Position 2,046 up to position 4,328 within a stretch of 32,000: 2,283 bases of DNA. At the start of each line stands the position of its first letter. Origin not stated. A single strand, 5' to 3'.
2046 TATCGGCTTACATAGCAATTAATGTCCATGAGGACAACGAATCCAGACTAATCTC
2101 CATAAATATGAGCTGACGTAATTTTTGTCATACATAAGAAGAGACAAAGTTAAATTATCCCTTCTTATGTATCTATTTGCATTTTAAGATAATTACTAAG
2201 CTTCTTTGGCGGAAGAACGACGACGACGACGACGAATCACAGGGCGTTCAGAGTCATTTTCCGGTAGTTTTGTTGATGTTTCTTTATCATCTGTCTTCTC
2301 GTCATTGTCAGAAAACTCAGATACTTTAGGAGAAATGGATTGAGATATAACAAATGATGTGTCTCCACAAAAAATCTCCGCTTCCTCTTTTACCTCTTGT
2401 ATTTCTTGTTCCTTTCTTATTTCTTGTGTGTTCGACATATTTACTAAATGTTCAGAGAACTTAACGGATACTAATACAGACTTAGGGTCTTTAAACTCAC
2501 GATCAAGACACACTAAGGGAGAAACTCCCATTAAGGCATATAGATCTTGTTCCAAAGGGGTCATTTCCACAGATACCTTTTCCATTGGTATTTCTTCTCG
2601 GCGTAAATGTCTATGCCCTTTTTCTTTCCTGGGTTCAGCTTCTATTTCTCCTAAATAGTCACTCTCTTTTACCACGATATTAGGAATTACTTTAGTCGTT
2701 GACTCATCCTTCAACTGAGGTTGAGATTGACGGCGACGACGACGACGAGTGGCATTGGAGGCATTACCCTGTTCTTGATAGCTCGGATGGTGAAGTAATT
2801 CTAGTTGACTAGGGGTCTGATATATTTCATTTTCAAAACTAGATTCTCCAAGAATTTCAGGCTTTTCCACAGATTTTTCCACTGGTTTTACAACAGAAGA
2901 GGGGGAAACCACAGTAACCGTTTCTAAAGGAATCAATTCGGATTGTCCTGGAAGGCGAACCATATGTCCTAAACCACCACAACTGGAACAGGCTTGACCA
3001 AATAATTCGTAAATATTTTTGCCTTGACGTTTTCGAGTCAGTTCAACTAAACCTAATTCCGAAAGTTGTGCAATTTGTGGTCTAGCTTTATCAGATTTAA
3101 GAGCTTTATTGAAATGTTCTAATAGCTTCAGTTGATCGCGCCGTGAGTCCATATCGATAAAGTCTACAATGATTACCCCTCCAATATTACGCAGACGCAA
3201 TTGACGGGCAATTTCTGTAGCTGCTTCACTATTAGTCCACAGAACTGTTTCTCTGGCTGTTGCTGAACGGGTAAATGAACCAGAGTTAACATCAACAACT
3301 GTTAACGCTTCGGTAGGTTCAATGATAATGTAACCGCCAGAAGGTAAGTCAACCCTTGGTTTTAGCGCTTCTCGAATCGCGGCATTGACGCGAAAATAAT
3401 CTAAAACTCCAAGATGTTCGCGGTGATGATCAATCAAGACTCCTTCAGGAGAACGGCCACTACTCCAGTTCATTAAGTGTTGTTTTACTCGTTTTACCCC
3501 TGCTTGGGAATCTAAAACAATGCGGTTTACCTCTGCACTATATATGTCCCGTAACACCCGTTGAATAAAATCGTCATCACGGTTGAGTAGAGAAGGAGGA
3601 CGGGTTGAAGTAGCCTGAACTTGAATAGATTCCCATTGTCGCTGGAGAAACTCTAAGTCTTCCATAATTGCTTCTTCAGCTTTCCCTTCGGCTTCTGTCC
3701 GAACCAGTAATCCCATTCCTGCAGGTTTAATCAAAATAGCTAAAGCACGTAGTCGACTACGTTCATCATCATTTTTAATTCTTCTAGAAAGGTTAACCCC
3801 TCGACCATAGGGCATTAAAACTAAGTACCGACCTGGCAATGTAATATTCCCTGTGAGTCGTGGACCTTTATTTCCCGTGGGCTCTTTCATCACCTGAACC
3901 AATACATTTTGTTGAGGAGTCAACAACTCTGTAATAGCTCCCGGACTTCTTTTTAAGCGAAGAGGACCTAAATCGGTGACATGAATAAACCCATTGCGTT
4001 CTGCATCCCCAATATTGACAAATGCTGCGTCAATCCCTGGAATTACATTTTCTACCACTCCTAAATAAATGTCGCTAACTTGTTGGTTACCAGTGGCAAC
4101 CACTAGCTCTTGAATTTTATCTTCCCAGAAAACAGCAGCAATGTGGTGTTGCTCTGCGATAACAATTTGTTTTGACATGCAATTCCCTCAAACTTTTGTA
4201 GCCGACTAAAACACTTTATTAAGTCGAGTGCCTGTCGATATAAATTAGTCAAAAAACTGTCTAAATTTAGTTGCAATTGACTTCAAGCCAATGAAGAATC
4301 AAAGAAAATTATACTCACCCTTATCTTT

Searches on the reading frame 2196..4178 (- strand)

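Call 8: search_protein_families(library=pfam, proteins=[window:2196-4178:-])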
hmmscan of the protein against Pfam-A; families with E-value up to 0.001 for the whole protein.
window:2196-4178:- (660 aa): 1 family
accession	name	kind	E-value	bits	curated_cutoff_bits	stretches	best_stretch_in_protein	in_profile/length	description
PF10150.14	RNase_E_G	-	9.4e-96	320.8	25.5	1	113-385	1-270/270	Ribonuclease E/G family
